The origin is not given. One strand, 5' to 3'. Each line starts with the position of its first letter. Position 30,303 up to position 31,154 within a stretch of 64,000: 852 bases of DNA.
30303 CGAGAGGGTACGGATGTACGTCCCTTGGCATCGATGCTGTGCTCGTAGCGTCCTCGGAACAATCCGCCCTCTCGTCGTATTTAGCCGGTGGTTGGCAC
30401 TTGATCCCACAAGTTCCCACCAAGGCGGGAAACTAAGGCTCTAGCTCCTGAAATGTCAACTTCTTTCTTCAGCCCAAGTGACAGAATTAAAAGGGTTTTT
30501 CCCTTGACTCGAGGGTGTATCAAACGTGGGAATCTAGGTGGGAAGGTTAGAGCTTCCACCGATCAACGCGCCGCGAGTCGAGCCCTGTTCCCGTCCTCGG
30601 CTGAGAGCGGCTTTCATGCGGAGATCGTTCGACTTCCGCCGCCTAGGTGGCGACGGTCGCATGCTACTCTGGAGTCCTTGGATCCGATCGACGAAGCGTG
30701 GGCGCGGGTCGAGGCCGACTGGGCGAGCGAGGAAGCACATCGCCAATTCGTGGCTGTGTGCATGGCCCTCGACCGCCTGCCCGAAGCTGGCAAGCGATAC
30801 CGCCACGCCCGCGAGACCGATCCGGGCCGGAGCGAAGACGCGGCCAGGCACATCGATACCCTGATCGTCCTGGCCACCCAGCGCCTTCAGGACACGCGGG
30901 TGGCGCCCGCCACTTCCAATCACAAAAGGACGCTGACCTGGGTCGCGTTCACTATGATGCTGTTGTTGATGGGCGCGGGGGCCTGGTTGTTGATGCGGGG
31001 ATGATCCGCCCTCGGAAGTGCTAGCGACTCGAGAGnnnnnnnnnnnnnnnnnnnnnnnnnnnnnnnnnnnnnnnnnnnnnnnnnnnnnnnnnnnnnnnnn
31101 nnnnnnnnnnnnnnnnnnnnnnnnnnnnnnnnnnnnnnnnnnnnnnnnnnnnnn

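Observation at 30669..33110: MglA-family small GTPase translationally coupled to a soluble PocR-type histidine kinase, preceded by a tail-anchored mini-protein; no MglB, no response regulator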

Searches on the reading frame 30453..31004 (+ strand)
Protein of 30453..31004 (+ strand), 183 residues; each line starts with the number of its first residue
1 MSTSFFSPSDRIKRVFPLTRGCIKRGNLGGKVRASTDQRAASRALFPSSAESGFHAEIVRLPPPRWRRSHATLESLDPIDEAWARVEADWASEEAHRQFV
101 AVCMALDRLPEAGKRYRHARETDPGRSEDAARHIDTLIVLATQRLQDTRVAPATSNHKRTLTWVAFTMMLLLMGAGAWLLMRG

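Call 3: search_protein_families(library=pfam, proteins=[window:30453-31004:+], max_evalue=0.01)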
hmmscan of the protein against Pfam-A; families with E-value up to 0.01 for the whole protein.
window:30453-31004:+ (183 aa): 0 families

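Call 4: search_protein_families(library=ncbifam, proteins=[window:30453-31004:+], max_evalue=0.01)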
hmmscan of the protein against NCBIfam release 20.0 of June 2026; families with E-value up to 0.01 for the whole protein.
window:30453-31004:+ (183 aa): 0 families

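Call 6: search_protein_families(library=pfam, proteins=[window:30453-31004:+], max_evalue=10)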
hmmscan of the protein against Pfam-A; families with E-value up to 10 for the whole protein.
window:30453-31004:+ (183 aa): 0 families

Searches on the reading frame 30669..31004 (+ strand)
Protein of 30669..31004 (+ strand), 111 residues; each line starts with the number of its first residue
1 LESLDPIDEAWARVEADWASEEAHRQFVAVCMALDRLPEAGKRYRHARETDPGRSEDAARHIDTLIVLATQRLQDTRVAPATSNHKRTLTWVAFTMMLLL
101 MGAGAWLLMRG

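Call 6: search_protein_families(library=pfam, proteins=[window:30669-31004:+], max_evalue=10)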
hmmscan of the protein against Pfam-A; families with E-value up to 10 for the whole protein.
window:30669-31004:+ (111 aa): 0 families

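Call 33: search_protein_families(library=pfam, alignment_id=A1, max_evalue=1)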
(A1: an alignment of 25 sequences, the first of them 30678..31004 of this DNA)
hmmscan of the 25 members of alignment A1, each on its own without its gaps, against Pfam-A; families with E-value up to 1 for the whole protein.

A. member 1, window:30678-31004:+ (108 aa): 0 families

B. families by the number of members that match (of 25 scanned): 17 families
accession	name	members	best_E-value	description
PF15383.11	TMEM237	2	0.054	Transmembrane protein 237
PF21899.1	Tal_Pri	1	0.0019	Tarsal-less (Tal)/polished rice (Pri) peptide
PF10166.14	DUF2368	1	0.022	Uncharacterised conserved protein (DUF2368)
PF13305.11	TetR_C_33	1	0.029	Tetracyclin repressor-like, C-terminal domain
PF03745.19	DUF309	1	0.038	Domain of unknown function (DUF309)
PF18105.7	PGM1_C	1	0.046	PGM1 C-terminal domain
PF09889.16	DUF2116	1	0.051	Probable treble clef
PF12710.13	HAD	1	0.056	haloacid dehalogenase-like hydrolase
PF13043.11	DUF3903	1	0.062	Domain of unknown function (DUF3903)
PF20707.3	bDLD2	1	0.074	Bacterial Death-like domain 2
PF08592.16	Anthrone_oxy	1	0.09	Anthrone oxygenase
PF14561.12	TPR_20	1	0.093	Tetratricopeptide repeat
PF12729.13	4HB_MCP_1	1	0.11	Four helix bundle sensory module for signal transduction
PF17922.6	TetR_C_17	1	0.14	Tetracyclin repressor-like, C-terminal domain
PF15695.10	HERV-K_REC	1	0.15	Rec (regulator of expression encoded by corf) of HERV-K-113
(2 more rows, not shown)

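Call 38: predict_structure(protein=window:30678-31004:+)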
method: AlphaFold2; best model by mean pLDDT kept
length: 108 residues; sequences in the alignment: 1
mean_pLDDT: 76.9   pTM: 0.48
mean pLDDT of the five models: 76.9, 76.9, 72.3, 72.2, 59.7
residues with pLDDT >= 90: 25; 70-90: 53; 50-70: 25; < 50: 5
segments of 3 or more residues with pLDDT < 50: none
pLDDT, mean of each block of 10 residues (from residue 1): 66 67 81 91 93 91 84 56 65 80 70
secondary structure, 60 per line:
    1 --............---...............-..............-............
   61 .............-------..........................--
elements in order: H3-14 H18-32 H34-47 H49-73 H81-106

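Call 53: fold_search(model_id=the predicted structure, library=pdb)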
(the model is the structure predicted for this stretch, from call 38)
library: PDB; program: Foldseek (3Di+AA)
matches with E <= 10: 183; with E <= 0.001: 0
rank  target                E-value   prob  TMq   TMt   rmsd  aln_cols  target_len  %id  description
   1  4gwp_A                5.2e-01  0.20  0.25  0.25  15.6       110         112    9  Structure of the Mediator Head Module from S. cerevisiae (released 2012-10-31)
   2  7emf_0                8.2e-01  0.20  0.25  0.13  11.7        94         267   14  Human Mediator (deletion of MED1-IDR) in a Tail-extended conformation (released 2021-05-05)
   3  7uio_Ak               1.0e+00  0.15  0.28  0.26  15.8       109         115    8  Mediator-PIC Early (Composite Model) (released 2023-03-01)
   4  8ceo_c                1.0e+00  0.14  0.27  0.26  15.7       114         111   10  Yeast RNA polymerase II transcription pre-initiation complex with core Mediator and the +1 nucleosome (released 2023-03-08)
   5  8zhs_C                1.2e+00  0.89  0.45  0.44   2.6        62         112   10  Structure of Mbp-Bte1 fusion protein (released 2025-02-12)
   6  4cqi                  1.2e+00  0.75  0.45  0.45   8.1        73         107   11  Crystal structure of recombinant tubulin-binding cofactor A (TBCA) from Leishmania major (released 2014-11-26)
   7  6b87_C                1.2e+00  0.66  0.50  0.54   9.2        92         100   11  Crystal structure of transmembrane protein TMHC2_E (released 2018-03-14)
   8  5sva_O                1.7e+00  0.11  0.25  0.26  15.5       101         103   10  Mediator-RNA Polymerase II Pre-Initiation Complex (released 2016-09-28)
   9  7enc_c                1.9e+00  0.11  0.24  0.12  12.3        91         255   16  TFIID-based PIC-Mediator holo-complex in fully-assembled state (hPIC-MED) (released 2021-05-26)
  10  7ena_c                1.9e+00  0.11  0.24  0.11  12.3        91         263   16  TFIID-based PIC-Mediator holo-complex in pre-assembled state (pre-hPIC-MED) (released 2021-05-26)
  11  8ftm_A                2.0e+00  0.57  0.50  0.08   7.6        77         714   16  Setx-ssRNA-ADP-SO4 complex (released 2023-10-25)
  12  6b87_A                2.0e+00  0.44  0.47  0.51   9.3        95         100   12  Crystal structure of transmembrane protein TMHC2_E (released 2018-03-14)
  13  5iuk_B                2.0e+00  0.38  0.48  0.28   7.3        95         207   12  Crystal structure of the DesK-DesR complex in the phosphotransfer state with high Mg2+ (150 mM) (released 2016-12-21)
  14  5n9j_Z                2.0e+00  0.21  0.37  0.34  21.4       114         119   12  Core Mediator of transcriptional regulation (released 2017-05-17)
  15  7jrq                  2.2e+00  0.51  0.49  0.43  10.2        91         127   12  Crystallographically Characterized De Novo Designed Mn-Diphenylporphyrin Binding Protein (released 2021-01-13)
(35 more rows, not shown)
